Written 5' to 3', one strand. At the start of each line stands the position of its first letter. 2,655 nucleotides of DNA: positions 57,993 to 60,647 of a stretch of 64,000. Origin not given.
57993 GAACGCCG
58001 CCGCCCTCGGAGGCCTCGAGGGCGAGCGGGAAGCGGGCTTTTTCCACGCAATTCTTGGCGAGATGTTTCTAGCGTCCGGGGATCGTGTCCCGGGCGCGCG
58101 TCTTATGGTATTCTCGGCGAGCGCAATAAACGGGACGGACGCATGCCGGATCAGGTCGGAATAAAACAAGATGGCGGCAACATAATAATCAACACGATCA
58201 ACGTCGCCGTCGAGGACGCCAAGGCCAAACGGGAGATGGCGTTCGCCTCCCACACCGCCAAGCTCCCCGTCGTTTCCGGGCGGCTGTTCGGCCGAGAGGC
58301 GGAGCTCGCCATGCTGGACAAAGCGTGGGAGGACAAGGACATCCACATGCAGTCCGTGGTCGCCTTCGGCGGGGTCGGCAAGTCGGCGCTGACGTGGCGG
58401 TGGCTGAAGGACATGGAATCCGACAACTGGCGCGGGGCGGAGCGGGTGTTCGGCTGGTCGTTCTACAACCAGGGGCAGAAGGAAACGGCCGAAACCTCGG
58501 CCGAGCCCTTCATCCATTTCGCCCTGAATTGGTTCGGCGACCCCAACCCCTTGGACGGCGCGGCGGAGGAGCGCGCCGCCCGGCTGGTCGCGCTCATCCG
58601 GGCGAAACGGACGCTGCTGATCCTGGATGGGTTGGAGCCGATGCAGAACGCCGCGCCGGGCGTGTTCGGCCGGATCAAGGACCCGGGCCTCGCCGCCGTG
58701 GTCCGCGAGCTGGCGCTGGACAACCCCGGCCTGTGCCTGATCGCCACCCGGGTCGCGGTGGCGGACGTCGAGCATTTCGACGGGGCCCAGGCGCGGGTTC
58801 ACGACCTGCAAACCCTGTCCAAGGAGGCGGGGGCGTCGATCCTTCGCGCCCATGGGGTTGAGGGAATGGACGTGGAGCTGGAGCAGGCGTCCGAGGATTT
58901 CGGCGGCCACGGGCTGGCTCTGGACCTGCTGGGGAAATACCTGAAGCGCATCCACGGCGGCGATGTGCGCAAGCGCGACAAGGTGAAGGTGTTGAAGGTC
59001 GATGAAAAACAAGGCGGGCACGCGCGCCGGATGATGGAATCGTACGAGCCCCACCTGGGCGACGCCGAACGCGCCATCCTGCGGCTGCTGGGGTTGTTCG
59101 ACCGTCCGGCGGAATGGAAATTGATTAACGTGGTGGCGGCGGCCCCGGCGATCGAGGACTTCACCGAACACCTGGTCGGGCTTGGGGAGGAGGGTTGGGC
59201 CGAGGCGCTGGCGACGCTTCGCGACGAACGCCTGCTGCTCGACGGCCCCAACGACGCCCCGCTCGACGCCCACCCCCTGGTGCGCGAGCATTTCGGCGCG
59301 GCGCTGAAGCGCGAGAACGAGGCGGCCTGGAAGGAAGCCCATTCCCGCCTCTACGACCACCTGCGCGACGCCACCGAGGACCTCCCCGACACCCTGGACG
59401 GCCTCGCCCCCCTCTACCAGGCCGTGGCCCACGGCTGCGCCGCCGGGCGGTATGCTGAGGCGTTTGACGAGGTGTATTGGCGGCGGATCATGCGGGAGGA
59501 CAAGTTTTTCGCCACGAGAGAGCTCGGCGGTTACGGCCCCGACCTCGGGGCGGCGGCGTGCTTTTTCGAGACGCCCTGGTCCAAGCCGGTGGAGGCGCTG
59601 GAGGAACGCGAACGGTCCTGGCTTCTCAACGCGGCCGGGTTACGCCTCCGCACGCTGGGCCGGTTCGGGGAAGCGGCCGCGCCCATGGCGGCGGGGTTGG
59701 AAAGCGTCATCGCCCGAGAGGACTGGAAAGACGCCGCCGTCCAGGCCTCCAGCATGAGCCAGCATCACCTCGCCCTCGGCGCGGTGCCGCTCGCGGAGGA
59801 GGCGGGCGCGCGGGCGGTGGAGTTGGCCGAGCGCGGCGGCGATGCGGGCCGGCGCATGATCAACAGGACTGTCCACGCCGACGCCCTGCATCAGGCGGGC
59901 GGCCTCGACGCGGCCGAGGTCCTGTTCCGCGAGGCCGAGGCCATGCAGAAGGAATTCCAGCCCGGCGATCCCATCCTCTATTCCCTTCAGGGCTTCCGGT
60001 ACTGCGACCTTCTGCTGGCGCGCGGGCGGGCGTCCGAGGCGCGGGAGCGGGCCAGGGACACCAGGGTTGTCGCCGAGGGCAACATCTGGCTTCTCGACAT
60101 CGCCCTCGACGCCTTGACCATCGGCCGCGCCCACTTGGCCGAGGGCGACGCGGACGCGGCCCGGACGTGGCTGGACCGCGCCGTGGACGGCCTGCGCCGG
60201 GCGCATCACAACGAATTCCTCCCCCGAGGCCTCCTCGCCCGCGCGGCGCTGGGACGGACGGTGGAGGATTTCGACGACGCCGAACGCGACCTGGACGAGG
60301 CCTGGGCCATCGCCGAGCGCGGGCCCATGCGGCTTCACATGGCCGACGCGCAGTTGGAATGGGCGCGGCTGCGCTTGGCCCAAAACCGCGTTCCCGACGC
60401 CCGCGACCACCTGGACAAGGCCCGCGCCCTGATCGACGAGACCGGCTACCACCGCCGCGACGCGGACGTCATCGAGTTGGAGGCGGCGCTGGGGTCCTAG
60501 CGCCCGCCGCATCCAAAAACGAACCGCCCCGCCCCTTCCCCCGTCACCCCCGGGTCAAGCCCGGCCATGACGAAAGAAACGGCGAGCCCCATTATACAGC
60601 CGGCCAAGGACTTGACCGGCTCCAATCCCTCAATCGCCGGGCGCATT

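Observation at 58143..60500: Stand-alone, effector-less NB-ARC/TPR STAND NTPase in a REP-rich accessory patch (candidate NLR-like conflict or signalling protein)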

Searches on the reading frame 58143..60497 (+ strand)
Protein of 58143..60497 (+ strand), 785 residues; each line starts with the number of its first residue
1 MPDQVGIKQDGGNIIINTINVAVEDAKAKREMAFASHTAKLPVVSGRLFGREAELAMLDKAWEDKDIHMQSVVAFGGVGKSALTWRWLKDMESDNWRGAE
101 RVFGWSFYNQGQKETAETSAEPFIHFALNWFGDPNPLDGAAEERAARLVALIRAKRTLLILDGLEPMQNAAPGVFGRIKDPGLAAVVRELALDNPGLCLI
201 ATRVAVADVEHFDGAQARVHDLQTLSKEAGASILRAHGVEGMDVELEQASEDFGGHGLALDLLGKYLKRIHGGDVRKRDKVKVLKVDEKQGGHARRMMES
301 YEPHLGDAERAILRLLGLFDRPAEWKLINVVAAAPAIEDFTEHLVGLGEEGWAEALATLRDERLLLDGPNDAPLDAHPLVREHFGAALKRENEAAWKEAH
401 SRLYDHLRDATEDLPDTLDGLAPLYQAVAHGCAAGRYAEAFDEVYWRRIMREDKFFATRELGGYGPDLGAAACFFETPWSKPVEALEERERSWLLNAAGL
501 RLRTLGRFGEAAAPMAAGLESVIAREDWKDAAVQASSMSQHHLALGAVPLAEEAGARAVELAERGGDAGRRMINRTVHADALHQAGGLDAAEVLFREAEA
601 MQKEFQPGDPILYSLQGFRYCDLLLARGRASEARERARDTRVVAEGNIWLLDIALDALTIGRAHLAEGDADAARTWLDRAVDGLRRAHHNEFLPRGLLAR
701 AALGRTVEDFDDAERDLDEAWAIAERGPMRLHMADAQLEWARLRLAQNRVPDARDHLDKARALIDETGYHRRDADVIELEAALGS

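Call 3: search_protein_families(library=pfam, proteins=[window:58143-60497:+], max_evalue=1)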
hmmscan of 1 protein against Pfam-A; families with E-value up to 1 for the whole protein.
window:58143-60497:+ (785 aa): 7 families
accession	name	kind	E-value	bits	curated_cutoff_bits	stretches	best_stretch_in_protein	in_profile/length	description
PF17874.7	TPR_MalT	-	1.1e-10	41.8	45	2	698-776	126-203/336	MalT-like TPR region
PF13424.12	TPR_12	-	5.2e-05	23.8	30.1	2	657-725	5-76/77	Tetratricopeptide repeat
PF13191.12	AAA_16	-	0.00014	22.8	32.6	1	47-167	1-144/167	AAA ATPase domain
PF14559.12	TPR_19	-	0.0077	17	25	1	708-762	5-53/68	Tetratricopeptide repeat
PF13174.12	TPR_6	-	0.039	15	26.3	0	735-760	1-26/33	Tetratricopeptide repeat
PF25515.1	Arm_PDR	-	0.07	13.7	27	0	730-772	45-87/145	Plastid division regulator ARM repeat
PF23363.1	DUF7089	-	0.17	11.7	27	1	339-431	124-206/258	Family of unknown function (DUF7089)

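Call 4: search_protein_families(library=padloc, proteins=[window:58143-60497:+], max_evalue=1)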
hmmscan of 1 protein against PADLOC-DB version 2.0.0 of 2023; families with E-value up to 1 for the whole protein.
window:58143-60497:+ (785 aa): 0 families

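Call 5: search_protein_families(library=ncbifam, proteins=[window:58143-60497:+], max_evalue=1)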
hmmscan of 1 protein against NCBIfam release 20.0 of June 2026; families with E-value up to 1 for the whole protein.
window:58143-60497:+ (785 aa): 1 family
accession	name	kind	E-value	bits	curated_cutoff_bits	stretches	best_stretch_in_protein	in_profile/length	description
NF003420.0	PRK04841.1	equivalog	0.00016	19.8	537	1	666-768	665-765/903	HTH-type transcriptional regulator MalT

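Call 7: find_homologous_proteins(query=window:58143-60497:+, max_evalue=0.001)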
Query window:58143-60497:+ (785 aa): 4930 proteins with E <= 0.001 among 8000 candidates; the best 120 are listed.
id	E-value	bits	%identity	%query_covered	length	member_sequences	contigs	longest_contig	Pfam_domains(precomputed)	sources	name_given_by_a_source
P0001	0.0e+0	1754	100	100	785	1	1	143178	PF17874.8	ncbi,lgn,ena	-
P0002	3.1e-236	805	53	95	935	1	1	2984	PF08357.17,PF17874.8,PF05729.19,PF13424.13,PF13676.12,PF07719.24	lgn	-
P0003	3.1e-229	782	51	95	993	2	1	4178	PF13749.13,PF05729.19,PF13424.13,PF13181.13,PF13191.13,PF13374.13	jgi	jgi:tetratricopeptide (TPR) repeat protein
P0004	1.2e-228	780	52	95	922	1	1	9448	PF01582.26,PF17874.8,PF13424.13,PF13676.12,PF13181.13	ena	-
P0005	7.2e-228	777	52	95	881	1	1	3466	PF17874.8,PF05729.19,PF13424.13,PF07719.24,PF13191.13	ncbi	-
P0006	3.1e-227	775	53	95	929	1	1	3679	PF17874.8,PF00515.35,PF05729.19,PF13424.13,PF13676.12,PF07719.24,PF13191.13,PF13374.13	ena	-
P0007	1.9e-226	772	51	95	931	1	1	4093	PF01582.26,PF17874.8,PF13424.13,PF13676.12,PF13181.13,PF07719.24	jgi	-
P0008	4.5e-226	771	53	99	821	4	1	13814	PF17874.8,PF05729.19,PF13191.13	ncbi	-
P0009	9.2e-226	770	53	95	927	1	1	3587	PF17874.8,PF05729.19,PF13424.13,PF13676.12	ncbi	-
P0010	1.9e-225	769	52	95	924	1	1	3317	PF01582.26,PF17874.8,PF13424.13,PF13676.12,PF13181.13,PF07719.24,PF13374.13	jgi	jgi:tetratricopeptide (TPR) repeat protein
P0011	2.6e-225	769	53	95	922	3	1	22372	PF17874.8,PF13424.13,PF13676.12,PF13181.13,PF07719.24,PF13191.13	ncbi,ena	-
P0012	4.4e-225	768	51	95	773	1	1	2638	PF17874.8,PF05729.19,PF13424.13,PF13181.13,PF07719.24,PF13191.13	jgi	jgi:tetratricopeptide (TPR) repeat protein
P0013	1.0e-224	767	53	96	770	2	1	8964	PF17874.8,PF05729.19,PF13424.13,PF07719.24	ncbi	-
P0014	1.7e-224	766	51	95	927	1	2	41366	PF17874.8,PF13424.13,PF13676.12,PF13181.13,PF13191.13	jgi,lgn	-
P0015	2.0e-224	766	52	95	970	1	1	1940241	PF17874.8,PF13271.12,PF13424.13,PF13181.13,PF07719.24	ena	-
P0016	2.2e-224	766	51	95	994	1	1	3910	PF17874.8,PF05729.19,PF13424.13,PF13191.13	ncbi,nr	ncbi:MAG: NACHT domain-containing protein [Candidatus Hydrogenedentes bacterium]|nr:NACHT domain-con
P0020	2.1e-223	762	51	95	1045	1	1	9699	PF17874.8,PF05729.19,PF13424.13,PF01048.27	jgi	jgi:nucleoside phosphorylase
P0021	2.5e-223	762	52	95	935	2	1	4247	PF08357.17,PF17874.8,PF05729.19,PF13424.13,PF13676.12,PF13181.13,PF07719.24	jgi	jgi:tetratricopeptide (TPR) repeat protein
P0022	3.0e-223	762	52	95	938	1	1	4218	PF08357.17,PF17874.8,PF05729.19,PF13424.13,PF13676.12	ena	-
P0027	6.7e-223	761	52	95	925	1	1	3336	PF17874.8,PF05729.19,PF13424.13,PF13676.12,PF13181.13,PF07719.24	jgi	jgi:tetratricopeptide (TPR) repeat protein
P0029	7.8e-223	760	51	95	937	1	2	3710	PF08357.17,PF17874.8,PF05729.19,PF13424.13,PF13676.12,PF13181.13,PF07719.24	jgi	jgi:tetratricopeptide (TPR) repeat protein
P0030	8.4e-223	760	51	95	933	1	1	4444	PF08357.17,PF17874.8,PF05729.19,PF13424.13,PF13676.12,PF07719.24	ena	-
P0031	9.9e-223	760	52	95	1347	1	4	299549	PF17874.8,PF05729.19,PF13424.13,PF01048.27,PF13676.12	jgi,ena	-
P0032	1.1e-222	760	51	95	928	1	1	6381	PF17874.8,PF05729.19,PF13424.13,PF13676.12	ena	-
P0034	1.7e-222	759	51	95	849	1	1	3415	PF17874.8,PF05729.19,PF13424.13,PF07719.24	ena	-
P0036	4.5e-222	758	51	95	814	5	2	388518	PF17874.8,PF13424.13,PF13191.13,PF13374.13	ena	-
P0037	5.4e-222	758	52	95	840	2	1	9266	PF05729.19,PF13424.13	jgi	-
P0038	1.3e-221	756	50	95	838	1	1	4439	PF17874.8,PF05729.19,PF13424.13,PF13191.13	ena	-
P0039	1.4e-221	756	51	98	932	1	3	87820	PF17874.8,PF05729.19,PF13424.13,PF13676.12,PF07719.24,PF13191.13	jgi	jgi:tetratricopeptide (TPR) repeat protein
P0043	3.6e-221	755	51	95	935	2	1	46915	PF05729.19,PF13424.13,PF13676.12,PF13191.13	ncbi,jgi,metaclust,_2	metaclust:\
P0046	4.7e-221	755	49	95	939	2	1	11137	PF05729.19,PF13424.13,PF13191.13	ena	-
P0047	4.7e-221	755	52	95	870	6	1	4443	PF19960.7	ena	-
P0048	5.7e-221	754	50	95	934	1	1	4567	PF08357.17,PF05729.19,PF13424.13,PF13676.12,PF13181.13,PF07719.24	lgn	-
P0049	6.3e-221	754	50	95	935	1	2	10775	PF17874.8,PF05729.19,PF13424.13,PF13676.12,PF07719.24,PF13191.13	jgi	jgi:tetratricopeptide (TPR) repeat protein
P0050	7.3e-221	754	51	95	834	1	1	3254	PF17874.8,PF05729.19,PF13424.13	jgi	jgi:tetratricopeptide (TPR) repeat protein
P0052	1.5e-220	753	48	99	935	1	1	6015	PF17874.8,PF00515.35,PF05729.19,PF13424.13,PF13676.12,PF13181.13,PF07719.24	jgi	jgi:tetratricopeptide (TPR) repeat protein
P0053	3.4e-220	752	52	95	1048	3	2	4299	PF17874.8,PF05729.19,PF13424.13,PF01048.27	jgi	-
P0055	1.2e-219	750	50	95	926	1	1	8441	PF17874.8,PF05729.19,PF13424.13,PF13676.12,PF13191.13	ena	-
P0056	1.3e-219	750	50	100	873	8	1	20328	PF05729.19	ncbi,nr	ncbi:MAG: NACHT domain-containing protein [Rhodospirillales bacterium]|nr:NACHT domain-containing pr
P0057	1.4e-219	750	51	95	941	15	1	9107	PF08357.17,PF17874.8,PF00515.35,PF05729.19,PF13424.13,PF13676.12,PF13181.13,PF07719.24,PF13374.13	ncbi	-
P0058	1.5e-219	750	51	95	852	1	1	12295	PF05729.19,PF13424.13,PF13191.13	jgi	jgi:tetratricopeptide (TPR) repeat protein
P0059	1.6e-219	749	50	95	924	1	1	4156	PF17874.8,PF05729.19,PF13424.13,PF13676.12,PF07719.24,PF13191.13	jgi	jgi:tetratricopeptide (TPR) repeat protein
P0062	2.4e-219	749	50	95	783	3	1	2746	PF17874.8,PF05729.19,PF13424.13,PF13181.13,PF07719.24,PF00931.29,PF13191.13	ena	-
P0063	2.6e-219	749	52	95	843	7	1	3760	PF17874.8,PF05729.19,PF13424.13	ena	-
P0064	3.3e-219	748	50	96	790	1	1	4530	PF25873.1,PF17874.8,PF13424.13,PF07719.24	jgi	jgi:tetratricopeptide (TPR) repeat protein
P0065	3.5e-219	748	51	95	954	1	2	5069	PF08357.17,PF17874.8,PF05729.19,PF13676.12,PF13191.13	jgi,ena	-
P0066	3.8e-219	748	50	95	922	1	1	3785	PF17874.8,PF05729.19,PF13424.13,PF13676.12,PF13181.13,PF07719.24,PF13191.13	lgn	-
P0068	4.8e-219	748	50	95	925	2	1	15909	PF01582.26,PF17874.8,PF05729.19,PF13424.13,PF13676.12,PF13181.13,PF13191.13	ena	-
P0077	8.4e-219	747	50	96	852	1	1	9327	PF17874.8,PF13424.13,PF19960.7,PF13191.13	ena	-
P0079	1.1e-218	747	49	96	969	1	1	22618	PF08357.17,PF17874.8,PF05729.19,PF13424.13,PF13676.12,PF13181.13,PF07719.24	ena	-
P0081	1.3e-218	746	51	95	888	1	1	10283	PF17874.8,PF05729.19,PF13424.13,PF07719.24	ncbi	-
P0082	1.4e-218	746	51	95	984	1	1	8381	PF17874.8,PF05729.19,PF13191.13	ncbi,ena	-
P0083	1.4e-218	746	51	94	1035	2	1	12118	PF05057.21,PF17874.8,PF05729.19,PF13424.13,PF13191.13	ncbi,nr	ncbi:MAG: NACHT domain-containing protein [Proteobacteria bacterium]|nr:NACHT domain-containing prot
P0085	1.8e-218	746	49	98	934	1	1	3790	PF01582.26,PF17874.8,PF05729.19,PF13424.13,PF13676.12,PF13181.13,PF07719.24,PF13191.13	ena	-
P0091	3.9e-218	745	51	96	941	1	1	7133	PF08357.17,PF17874.8,PF05729.19,PF13424.13,PF13676.12,PF07719.24,PF13191.13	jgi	-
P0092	5.4e-218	744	50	95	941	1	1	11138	PF17874.8,PF05729.19,PF13424.13,PF13676.12,PF13181.13,PF07719.24,PF13191.13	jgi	jgi:tetratricopeptide (TPR) repeat protein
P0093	6.0e-218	744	50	95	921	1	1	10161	PF17874.8,PF05729.19,PF13424.13,PF13676.12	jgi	-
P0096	8.6e-218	744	50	95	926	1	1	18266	PF17874.8,PF05729.19,PF13424.13,PF13428.13,PF13676.12,PF13181.13,PF13191.13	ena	-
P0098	1.4e-217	743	50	95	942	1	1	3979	PF08357.17,PF05729.19,PF13424.13,PF13676.12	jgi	jgi:tetratricopeptide (TPR) repeat protein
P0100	2.4e-217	742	51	95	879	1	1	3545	PF05729.19,PF13424.13,PF13191.13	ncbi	-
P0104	3.5e-217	742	49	98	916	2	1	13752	PF10602.16,PF17874.8,PF05729.19,PF13424.13,PF13676.12,PF13181.13,PF07719.24,PF00931.29,PF13191.13,PF13374.13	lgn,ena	-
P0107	8.6e-217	740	49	98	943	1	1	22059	PF17874.8,PF13271.12,PF05729.19,PF13424.13,PF07719.24,PF13191.13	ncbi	-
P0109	1.4e-216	740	49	95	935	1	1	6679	PF10602.16,PF08357.17,PF17874.8,PF05729.19,PF13424.13,PF13676.12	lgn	-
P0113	2.2e-216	739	50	95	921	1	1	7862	PF17874.8,PF05729.19,PF13424.13,PF13676.12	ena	-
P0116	2.7e-216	739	50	95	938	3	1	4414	PF17874.8,PF05729.19,PF13424.13,PF13676.12,PF07719.24,PF13191.13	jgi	jgi:tetratricopeptide (TPR) repeat protein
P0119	3.3e-216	739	49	98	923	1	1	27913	PF17874.8,PF05729.19,PF13424.13,PF13676.12,PF13191.13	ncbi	ncbi:MAG: TIR domain-containing protein [Halobacteriota archaeon]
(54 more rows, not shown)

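Call 8: search_solved_structures(query=window:58143-60497:+, max_evalue=1, show_alignments=2)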
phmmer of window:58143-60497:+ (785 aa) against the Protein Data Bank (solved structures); distinct sequences matched with E-value up to 1: 2.
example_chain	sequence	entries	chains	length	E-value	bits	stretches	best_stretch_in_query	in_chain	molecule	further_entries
4dad_A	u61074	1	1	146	0.082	14.6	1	549-602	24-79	Putative pilus assembly-related protein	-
4dn6_A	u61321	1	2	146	0.082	14.6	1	549-603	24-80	Putative pilus assembly protein CpaE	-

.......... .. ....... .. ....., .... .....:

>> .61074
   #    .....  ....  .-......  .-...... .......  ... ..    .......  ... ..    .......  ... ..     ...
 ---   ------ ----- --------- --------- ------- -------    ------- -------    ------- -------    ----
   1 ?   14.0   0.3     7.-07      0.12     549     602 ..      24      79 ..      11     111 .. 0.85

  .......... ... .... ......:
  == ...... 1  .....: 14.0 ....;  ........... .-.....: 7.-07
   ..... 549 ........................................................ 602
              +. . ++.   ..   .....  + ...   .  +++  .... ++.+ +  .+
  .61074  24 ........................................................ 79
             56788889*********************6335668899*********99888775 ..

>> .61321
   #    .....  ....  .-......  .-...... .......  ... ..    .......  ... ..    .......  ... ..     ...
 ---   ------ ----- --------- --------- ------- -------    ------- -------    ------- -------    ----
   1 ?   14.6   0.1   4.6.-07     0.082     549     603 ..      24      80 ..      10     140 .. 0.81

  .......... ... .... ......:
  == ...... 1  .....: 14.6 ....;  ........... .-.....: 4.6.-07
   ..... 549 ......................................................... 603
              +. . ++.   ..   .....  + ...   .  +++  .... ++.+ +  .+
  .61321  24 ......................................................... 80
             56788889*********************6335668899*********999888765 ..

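Call 12: find_encoding_contigs(protein=P0001, flank=10000, max_places=4)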
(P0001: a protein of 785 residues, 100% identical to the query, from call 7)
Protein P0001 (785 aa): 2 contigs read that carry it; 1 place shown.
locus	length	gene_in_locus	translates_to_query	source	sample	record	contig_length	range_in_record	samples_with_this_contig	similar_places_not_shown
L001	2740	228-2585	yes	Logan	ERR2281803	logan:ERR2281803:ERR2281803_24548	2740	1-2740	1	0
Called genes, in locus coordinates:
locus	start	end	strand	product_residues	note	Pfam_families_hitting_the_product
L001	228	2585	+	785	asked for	PF17874:TPR_MalT (weak)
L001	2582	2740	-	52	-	?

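Call 15: find_encoding_contigs(protein=P0013, flank=8000, max_places=3)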
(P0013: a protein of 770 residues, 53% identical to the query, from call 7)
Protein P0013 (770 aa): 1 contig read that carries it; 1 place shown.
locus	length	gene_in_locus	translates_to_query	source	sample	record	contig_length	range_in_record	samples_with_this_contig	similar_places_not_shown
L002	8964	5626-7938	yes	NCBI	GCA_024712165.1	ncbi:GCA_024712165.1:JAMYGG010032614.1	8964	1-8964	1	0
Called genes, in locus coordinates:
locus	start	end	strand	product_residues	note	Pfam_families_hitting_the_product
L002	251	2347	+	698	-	PF13432:TPR_16 (weak), PF12895:ANAPC3 (weak), PF13424:TPR_12 (weak), PF13414:TPR_11, PF13432:TPR_16, PF14559:TPR_19, PF00685:Sulfotransfer_1, PF13469:Sulfotransfer_3, +22 more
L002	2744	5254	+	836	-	PF07719:TPR_2 (faint), PF17874:TPR_MalT (weak), PF13424:TPR_12 (weak)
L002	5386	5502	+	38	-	-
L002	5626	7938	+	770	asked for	PF05729:NACHT (weak), PF07719:TPR_2 (faint), PF13424:TPR_12 (faint), PF17874:TPR_MalT (weak)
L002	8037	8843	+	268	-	PF00931:NB-ARC (weak), PF13191:AAA_16 (weak)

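Call 16: find_encoding_contigs(protein=P0036, flank=8000, max_places=3)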
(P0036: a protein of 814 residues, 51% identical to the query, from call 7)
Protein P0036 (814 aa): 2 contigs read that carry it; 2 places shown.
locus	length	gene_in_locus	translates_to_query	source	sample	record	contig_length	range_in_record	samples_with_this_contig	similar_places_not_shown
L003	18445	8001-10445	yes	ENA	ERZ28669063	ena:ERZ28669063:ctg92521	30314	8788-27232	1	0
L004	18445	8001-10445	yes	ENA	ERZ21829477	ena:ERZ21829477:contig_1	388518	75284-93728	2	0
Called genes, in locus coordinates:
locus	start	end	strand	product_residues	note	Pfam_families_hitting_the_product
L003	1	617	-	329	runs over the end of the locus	PF22564:HAAS (weak)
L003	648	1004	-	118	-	PF03551:PadR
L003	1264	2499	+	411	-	PF13393:tRNA-synt_His, PF00587:tRNA-synt_2b, PF13393:tRNA-synt_His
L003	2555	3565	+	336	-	PF01634:HisG, PF08029:HisG_C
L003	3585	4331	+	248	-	PF00882:Zn_dep_PLPC (weak)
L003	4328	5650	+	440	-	PF00815:Histidinol_dh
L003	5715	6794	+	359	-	PF00155:Aminotran_1_2, PF04864:Alliinase_C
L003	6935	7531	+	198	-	PF00475:IGPD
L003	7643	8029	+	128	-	PF13676:TIR_2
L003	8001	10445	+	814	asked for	PF13191:AAA_16 (weak), PF13374:TPR_10 (faint), PF13424:TPR_12 (weak), PF17874:TPR_MalT (weak), PF13424:TPR_12 (weak)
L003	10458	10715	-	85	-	PF02700:PurS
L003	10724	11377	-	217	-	PF11303:DUF3105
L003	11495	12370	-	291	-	PF01259:SAICAR_synt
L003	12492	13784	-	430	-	PF00206:Lyase_1, PF10397:ADSL_C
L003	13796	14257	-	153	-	PF00731:AIRC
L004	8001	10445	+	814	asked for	PF13191:AAA_16 (weak), PF13374:TPR_10 (faint), PF13424:TPR_12 (weak), PF17874:TPR_MalT (weak), PF13424:TPR_12 (weak)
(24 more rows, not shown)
